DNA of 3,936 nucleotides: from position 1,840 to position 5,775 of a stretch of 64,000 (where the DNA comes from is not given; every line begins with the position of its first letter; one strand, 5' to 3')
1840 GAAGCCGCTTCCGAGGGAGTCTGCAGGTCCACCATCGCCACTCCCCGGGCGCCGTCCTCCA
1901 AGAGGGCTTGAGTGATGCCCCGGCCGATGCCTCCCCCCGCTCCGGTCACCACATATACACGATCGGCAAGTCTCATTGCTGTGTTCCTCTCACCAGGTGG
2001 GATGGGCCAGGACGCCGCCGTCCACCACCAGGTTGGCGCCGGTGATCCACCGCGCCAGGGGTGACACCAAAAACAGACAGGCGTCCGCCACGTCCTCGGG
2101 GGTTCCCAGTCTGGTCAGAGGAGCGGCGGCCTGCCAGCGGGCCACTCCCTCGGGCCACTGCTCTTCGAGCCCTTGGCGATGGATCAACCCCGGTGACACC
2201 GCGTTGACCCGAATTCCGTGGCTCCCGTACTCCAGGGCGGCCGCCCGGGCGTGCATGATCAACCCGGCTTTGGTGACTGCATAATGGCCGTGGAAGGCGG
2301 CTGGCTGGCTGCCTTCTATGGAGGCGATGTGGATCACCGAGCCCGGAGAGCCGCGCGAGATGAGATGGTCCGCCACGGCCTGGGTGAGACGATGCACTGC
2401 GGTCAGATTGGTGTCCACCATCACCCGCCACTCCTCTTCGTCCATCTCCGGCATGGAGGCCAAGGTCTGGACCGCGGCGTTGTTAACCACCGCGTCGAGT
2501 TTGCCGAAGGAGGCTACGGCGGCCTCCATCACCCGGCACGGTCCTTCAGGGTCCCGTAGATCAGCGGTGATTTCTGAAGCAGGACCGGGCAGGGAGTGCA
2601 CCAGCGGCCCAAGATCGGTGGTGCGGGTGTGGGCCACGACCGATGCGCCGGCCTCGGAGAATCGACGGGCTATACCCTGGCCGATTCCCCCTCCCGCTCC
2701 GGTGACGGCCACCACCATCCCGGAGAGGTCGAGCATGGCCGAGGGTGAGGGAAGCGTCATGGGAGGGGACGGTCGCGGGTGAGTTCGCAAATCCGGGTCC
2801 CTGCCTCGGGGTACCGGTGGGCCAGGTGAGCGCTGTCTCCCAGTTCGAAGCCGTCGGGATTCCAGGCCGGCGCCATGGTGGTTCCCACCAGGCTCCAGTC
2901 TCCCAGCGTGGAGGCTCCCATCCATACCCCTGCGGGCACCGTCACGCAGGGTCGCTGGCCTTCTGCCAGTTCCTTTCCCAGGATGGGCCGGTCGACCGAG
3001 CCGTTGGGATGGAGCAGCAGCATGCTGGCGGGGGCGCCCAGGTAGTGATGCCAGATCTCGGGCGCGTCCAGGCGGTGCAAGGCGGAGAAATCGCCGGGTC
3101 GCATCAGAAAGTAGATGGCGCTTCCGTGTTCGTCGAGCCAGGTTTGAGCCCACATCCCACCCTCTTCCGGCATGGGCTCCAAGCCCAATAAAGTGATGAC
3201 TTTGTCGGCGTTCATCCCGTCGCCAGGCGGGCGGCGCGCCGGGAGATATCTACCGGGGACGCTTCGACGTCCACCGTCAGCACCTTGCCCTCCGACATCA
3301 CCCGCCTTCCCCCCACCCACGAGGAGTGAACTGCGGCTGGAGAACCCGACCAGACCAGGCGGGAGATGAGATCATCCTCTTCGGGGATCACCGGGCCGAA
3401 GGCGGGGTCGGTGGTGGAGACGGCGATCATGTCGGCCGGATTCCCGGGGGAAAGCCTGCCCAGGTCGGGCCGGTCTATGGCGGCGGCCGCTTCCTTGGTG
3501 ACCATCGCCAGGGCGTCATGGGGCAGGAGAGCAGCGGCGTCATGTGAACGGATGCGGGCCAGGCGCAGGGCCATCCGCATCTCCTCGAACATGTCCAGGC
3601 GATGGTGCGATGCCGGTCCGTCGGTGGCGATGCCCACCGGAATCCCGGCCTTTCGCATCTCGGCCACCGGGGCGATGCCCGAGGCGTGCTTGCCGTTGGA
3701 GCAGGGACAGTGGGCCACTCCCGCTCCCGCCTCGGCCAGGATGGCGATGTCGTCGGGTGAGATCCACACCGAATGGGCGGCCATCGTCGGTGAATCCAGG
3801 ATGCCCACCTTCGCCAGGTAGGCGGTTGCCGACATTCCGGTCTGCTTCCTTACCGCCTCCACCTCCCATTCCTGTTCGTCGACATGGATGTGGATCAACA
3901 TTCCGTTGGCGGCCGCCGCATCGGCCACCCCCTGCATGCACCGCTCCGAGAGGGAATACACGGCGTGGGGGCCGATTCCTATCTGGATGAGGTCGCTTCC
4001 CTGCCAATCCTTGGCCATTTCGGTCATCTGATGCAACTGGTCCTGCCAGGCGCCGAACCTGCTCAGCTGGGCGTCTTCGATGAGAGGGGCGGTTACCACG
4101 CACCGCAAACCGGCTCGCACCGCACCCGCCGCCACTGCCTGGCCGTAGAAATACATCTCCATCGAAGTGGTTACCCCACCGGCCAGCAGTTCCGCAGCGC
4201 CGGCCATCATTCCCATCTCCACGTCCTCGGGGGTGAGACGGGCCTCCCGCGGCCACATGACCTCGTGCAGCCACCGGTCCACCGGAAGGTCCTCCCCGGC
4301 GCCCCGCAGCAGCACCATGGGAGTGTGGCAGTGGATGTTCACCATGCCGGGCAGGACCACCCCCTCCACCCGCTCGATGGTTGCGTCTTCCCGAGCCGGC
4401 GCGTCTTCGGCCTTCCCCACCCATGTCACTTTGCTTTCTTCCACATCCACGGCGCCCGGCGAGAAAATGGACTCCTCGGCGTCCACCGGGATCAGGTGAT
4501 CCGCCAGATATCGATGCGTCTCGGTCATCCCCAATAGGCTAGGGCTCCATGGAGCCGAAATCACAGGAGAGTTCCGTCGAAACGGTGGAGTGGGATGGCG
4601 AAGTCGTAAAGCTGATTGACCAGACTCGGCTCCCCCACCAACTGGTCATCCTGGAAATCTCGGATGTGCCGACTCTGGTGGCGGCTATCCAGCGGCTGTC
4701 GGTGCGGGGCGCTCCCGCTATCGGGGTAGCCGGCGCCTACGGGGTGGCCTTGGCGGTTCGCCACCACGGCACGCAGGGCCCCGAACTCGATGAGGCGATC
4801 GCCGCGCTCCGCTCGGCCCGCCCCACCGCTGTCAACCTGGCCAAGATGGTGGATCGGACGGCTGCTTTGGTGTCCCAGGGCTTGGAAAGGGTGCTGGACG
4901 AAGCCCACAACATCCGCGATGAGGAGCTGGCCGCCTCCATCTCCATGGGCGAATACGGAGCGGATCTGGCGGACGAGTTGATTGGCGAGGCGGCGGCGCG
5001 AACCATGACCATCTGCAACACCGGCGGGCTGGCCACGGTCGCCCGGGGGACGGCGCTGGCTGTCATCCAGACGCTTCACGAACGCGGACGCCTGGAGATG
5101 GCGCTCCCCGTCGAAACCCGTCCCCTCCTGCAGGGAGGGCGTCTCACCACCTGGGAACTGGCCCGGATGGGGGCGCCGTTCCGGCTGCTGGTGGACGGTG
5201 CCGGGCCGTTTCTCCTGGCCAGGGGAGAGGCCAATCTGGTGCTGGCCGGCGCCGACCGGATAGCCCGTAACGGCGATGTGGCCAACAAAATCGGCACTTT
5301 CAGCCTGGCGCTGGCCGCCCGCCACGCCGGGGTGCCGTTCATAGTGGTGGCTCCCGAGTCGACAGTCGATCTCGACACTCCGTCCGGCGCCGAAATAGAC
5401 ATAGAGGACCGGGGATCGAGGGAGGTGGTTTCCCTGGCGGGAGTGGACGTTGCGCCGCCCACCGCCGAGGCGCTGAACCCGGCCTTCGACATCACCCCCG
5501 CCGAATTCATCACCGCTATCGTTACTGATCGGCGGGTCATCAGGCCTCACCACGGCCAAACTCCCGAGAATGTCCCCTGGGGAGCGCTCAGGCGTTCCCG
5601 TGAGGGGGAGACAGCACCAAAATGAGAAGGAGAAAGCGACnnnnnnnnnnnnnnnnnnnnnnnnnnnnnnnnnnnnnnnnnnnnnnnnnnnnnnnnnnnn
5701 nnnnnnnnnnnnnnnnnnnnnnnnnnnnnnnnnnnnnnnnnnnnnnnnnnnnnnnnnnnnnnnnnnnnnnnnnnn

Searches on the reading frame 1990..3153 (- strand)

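Call 33: search_protein_families(library=ncbifam, proteins=[window:1990-3153:-], max_evalue=1e-20)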
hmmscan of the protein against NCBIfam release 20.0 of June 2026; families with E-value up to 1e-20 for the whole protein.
window:1990-3153:- (387 aa): 147 families (the best 25 are shown)
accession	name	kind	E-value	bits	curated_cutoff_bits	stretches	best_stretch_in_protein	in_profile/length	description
NF005559.1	PRK07231.1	subfamily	1e-60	205.3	215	1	143-382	2-248/249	glucose 1-dehydrogenase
NF052558.1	MBtsdlDhBudC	equivalog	7.3e-54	183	270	1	145-384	3-244/250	meso-2,3-butanediol dehydrogenase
NF009466.0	PRK12826.1-2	subfamily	6.7e-52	176.4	222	1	146-381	4-244/248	3-oxoacyl-ACP reductase FabG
NF009468.0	PRK12826.1-4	equivalog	3e-51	174.6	318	1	140-382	2-248/256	SDR family oxidoreductase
TIGR01830.1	3oxo_ACP_reduc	equivalog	7.2e-49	166.6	297.75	1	149-381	2-238/239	3-oxoacyl-[acyl-carrier-protein] reductase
NF005893.0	PRK07856.1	equivalog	9.7e-48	162.7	255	1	139-380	3-240/255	SDR family oxidoreductase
NF004198.0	PRK05653.1-3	equivalog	1.6e-47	162.1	296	1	143-381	5-246/248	3-oxoacyl-ACP reductase FabG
NF004197.0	PRK05653.1-1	equivalog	3.4e-47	161.2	332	1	143-382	5-247/249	3-oxoacyl-ACP reductase FabG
NF005309.0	PRK06841.1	subfamily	9.7e-47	159.6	286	1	140-380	10-251/255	GolD/DthD family dehydrogenase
NF005474.0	PRK07074.1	equivalog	1.5e-46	159.2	361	1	147-383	5-244/259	SDR family oxidoreductase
NF004202.0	PRK05653.2-2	equivalog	1.6e-46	159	333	1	143-381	5-247/259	3-oxoacyl-ACP reductase FabG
TIGR03971.1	SDR_subfam_1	subfamily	2e-46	158.5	300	1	143-383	1-270/271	mycofactocin-coupled SDR family oxidoreductase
NF053807.1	RhamDHLra1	equivalog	4.4e-45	154.3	400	1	143-382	2-248/252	L-rhamnose 1-dehydrogenase Lra1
NF005095.0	PRK06523.1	subfamily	1.5e-44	152.5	231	1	140-382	5-258/261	oxidoreductase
NF004791.0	PRK06138.1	equivalog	2.7e-44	151.4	312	1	142-383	2-251/252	SDR family oxidoreductase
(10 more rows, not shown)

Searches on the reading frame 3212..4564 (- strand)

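Call 32: search_protein_families(library=ncbifam, proteins=[window:3212-4564:-], max_evalue=1e-25)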
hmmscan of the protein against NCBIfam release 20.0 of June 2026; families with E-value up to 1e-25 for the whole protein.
window:3212-4564:- (450 aa): 19 families
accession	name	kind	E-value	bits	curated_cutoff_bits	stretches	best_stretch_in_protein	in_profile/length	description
NF006549.0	PRK09045.1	equivalog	1.3e-98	330.5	540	1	21-435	14-427/444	TRZ/ATZ family hydrolase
NF004701.0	PRK06038.1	equivalog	4.9e-93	312.2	609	1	35-445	22-423/432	N-ethylammeline chlorohydrolase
NF006252.0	PRK08393.1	equivalog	6.2e-80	269.3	617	1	39-434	23-410/424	N-ethylammeline chlorohydrolase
NF005557.0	PRK07228.1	equivalog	1.2e-76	258.3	522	1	25-436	11-426/445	5'-deoxyadenosine deaminase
NF006055.0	PRK08203.1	equivalog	8.5e-72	242.1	532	1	185-448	194-451/455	8-oxoguanine deaminase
NF012037.0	PRK15493.1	equivalog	1.3e-63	215.3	779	1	19-442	5-428/435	bifunctional S-methyl-5'-thioadenosine deaminase/S-adenosylhomocysteine deaminase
NF004995.0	PRK06380.1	subfamily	3.3e-60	204.2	567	1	25-432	10-408/418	metal-dependent hydrolase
NF005211.0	PRK06687.1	equivalog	3.4e-60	204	703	1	24-433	9-419/419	TRZ/ATZ family protein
NF006681.0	PRK09229.1-2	equivalog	2.3e-55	188.2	362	1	30-435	15-437/451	formimidoylglutamate deiminase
NF009059.0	PRK12393.1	equivalog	1.2e-51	175.9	543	1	40-437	32-445/460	amidohydrolase family protein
NF004801.0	PRK06151.1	subfamily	1.8e-45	155.8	416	1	188-435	202-450/491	chlorohydrolase family protein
TIGR03314.1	Se_ssnA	subfamily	1.5e-44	152.6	455.5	1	24-445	8-435/441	putative selenium metabolism protein SsnA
NF005540.0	PRK07203.1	equivalog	4.6e-42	144.2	444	1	24-446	9-437/444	putative aminohydrolase SsnA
TIGR02022.1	hutF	equivalog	7.4e-40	137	413.05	1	177-427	185-435/455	formimidoylglutamate deiminase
NF006056.0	PRK08204.1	subfamily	6e-39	134.1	391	1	23-442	11-435/449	hypothetical protein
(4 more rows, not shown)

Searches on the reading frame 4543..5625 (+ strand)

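Call 32: search_protein_families(library=ncbifam, proteins=[window:4543-5625:+], max_evalue=1e-25)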
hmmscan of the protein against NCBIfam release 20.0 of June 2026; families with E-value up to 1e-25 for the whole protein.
window:4543-5625:+ (360 aa): 6 families
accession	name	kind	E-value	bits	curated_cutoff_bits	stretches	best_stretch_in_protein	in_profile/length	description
NF004326.0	PRK05720.1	subfamily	5.2e-106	354.4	271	1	9-337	7-344/358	s-methyl-5-thioribose-1-phosphate isomerase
TIGR00512.1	salvage_mtnA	equivalog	8.5e-106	353.7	279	1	14-334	2-334/335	S-methyl-5-thioribose-1-phosphate isomerase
TIGR00524.1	eIF-2B_rel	subfamily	7.9e-84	281.3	185.85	1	41-335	3-303/303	S-methyl-5-thioribose-1-phosphate isomerase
NF004700.0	PRK06036.1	equivalog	1e-80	271.3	528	1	14-336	3-331/339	S-methyl-5-thioribose-1-phosphate isomerase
NF004436.0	PRK05772.1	equivalog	9.6e-69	232.3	521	1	11-336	15-352/363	S-methyl-5-thioribose-1-phosphate isomerase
TIGR00511.1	ribulose_e2b2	equivalog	6.5e-42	143.8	314.1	1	46-336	6-289/301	ribose 1,5-bisphosphate isomerase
